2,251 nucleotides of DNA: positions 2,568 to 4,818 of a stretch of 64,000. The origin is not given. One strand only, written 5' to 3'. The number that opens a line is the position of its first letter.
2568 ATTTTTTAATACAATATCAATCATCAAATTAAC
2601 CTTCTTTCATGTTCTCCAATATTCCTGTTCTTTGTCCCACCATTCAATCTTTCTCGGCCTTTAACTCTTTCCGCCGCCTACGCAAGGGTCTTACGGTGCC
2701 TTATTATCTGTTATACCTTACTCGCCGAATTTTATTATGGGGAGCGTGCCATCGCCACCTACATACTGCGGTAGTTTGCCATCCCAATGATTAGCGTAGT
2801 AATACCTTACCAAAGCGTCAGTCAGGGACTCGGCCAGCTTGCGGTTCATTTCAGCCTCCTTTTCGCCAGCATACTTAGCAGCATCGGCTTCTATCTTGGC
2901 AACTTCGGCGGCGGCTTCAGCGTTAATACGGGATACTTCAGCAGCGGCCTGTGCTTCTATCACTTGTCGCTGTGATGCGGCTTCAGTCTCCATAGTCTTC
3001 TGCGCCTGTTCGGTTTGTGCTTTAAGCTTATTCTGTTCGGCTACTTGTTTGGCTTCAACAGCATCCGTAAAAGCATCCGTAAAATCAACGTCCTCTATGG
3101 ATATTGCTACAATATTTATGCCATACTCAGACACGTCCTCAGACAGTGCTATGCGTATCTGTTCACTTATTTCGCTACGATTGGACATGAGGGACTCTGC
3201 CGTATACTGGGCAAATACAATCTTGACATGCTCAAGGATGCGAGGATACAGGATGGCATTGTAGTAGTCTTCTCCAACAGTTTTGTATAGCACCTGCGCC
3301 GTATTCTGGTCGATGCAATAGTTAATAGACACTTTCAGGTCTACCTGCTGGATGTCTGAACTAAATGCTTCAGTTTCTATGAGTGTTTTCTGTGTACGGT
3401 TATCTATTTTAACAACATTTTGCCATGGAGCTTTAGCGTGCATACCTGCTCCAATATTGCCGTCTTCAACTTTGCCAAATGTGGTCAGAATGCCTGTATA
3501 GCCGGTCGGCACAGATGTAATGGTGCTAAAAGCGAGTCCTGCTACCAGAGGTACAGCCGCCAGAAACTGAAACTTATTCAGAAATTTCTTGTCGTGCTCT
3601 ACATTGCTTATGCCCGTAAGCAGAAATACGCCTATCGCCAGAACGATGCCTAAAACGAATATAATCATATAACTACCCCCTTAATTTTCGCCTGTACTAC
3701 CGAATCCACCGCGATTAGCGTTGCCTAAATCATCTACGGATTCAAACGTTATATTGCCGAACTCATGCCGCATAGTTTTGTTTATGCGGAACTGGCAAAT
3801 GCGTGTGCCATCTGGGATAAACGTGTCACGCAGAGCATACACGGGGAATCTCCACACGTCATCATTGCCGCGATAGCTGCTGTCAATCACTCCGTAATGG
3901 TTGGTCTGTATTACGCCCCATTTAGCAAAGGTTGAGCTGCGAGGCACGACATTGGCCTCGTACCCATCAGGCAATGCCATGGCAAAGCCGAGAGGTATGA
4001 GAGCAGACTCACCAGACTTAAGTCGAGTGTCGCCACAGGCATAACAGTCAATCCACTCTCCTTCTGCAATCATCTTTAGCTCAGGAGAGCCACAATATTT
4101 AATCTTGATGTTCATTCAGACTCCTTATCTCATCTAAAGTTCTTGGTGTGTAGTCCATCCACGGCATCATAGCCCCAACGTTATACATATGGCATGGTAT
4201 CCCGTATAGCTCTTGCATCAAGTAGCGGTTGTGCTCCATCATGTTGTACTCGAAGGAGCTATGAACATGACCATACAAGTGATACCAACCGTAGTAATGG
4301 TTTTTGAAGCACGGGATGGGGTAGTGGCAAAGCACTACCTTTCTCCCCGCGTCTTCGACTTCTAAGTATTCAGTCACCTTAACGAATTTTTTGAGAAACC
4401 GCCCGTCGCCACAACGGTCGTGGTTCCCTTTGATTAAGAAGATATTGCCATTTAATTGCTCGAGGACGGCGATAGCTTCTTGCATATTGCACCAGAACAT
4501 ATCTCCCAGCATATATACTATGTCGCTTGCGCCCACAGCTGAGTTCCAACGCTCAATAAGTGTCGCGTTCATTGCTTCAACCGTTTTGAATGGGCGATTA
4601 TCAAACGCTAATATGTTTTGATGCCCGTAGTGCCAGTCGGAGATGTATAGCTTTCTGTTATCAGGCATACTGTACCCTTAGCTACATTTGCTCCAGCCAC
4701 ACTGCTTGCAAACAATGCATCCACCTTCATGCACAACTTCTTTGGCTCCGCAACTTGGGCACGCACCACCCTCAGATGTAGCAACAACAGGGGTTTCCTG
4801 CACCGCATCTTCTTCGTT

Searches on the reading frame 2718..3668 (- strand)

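Call 19: search_protein_families(library=pfam, proteins=[window:2718-3668:-], max_evalue=0.001)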
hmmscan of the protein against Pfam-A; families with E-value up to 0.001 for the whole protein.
window:2718-3668:- (316 aa): 2 families
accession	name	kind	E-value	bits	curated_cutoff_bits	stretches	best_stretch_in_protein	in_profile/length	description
PF01145.31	Band_7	-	2.3e-33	116.1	23.6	1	52-224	2-174/176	SPFH domain / Band 7 family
PF13421.11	Band_7_1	-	0.0008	19.5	24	0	153-207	152-206/211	SPFH domain-Band 7 family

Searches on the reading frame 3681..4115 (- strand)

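Call 19: search_protein_families(library=pfam, proteins=[window:3681-4115:-], max_evalue=0.001)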
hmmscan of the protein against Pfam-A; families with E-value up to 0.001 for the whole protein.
window:3681-4115:- (144 aa): 2 families
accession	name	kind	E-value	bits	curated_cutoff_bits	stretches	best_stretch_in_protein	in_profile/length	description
PF00692.24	dUTPase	-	2e-12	47.4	22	1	23-142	17-129/129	dUTPase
PF22769.1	DCD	-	3.3e-05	24.5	27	1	32-113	73-152/153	dCTP deaminase-like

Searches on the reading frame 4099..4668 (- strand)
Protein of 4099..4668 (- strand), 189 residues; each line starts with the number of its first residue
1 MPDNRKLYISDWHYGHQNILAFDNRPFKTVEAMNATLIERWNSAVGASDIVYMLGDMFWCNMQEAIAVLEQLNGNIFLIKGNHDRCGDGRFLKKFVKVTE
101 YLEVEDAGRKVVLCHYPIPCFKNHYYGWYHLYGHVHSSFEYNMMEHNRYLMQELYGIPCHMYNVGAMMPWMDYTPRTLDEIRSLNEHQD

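Call 19: search_protein_families(library=pfam, proteins=[window:4099-4668:-], max_evalue=0.001)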
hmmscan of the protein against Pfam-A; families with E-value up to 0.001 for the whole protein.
window:4099-4668:- (189 aa): 1 family
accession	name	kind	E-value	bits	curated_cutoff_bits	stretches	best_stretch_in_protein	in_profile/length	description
PF00149.33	Metallophos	-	5e-06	27.5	21.5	1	7-134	4-116/191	Calcineurin-like phosphoesterase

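Call 71: search_protein_families(library=phrogs, proteins=[window:4099-4668:-], max_evalue=0.00001)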
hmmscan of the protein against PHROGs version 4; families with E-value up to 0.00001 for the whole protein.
window:4099-4668:- (189 aa): 2 families
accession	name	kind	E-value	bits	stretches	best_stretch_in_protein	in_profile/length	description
phrog_547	-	other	2.3e-44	152.4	1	5-188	30-202/245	phosphoesterase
phrog_30537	-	unknown function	1.6e-07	32.6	1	24-74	6-55/87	-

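Call 77: search_protein_families(library=ncbifam, proteins=[window:4099-4668:-], max_evalue=0.01)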
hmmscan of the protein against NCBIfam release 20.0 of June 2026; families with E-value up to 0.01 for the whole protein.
window:4099-4668:- (189 aa): 3 families
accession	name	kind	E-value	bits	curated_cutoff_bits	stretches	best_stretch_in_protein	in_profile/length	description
TIGR04123.1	P_estr_lig_assc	hypoth_equivalog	3.2e-08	33.2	150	1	2-145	19-160/207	ligase-associated DNA damage response endonuclease PdeM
TIGR00024.1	SbcD_rel_arch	hypoth_equivalog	0.0013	18.5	115.2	1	6-102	17-119/224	putative phosphoesterase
NF003743.0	PRK05340.1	equivalog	0.0027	16.9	134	0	44-130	30-130/242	UDP-2,3-diacylglucosamine diphosphatase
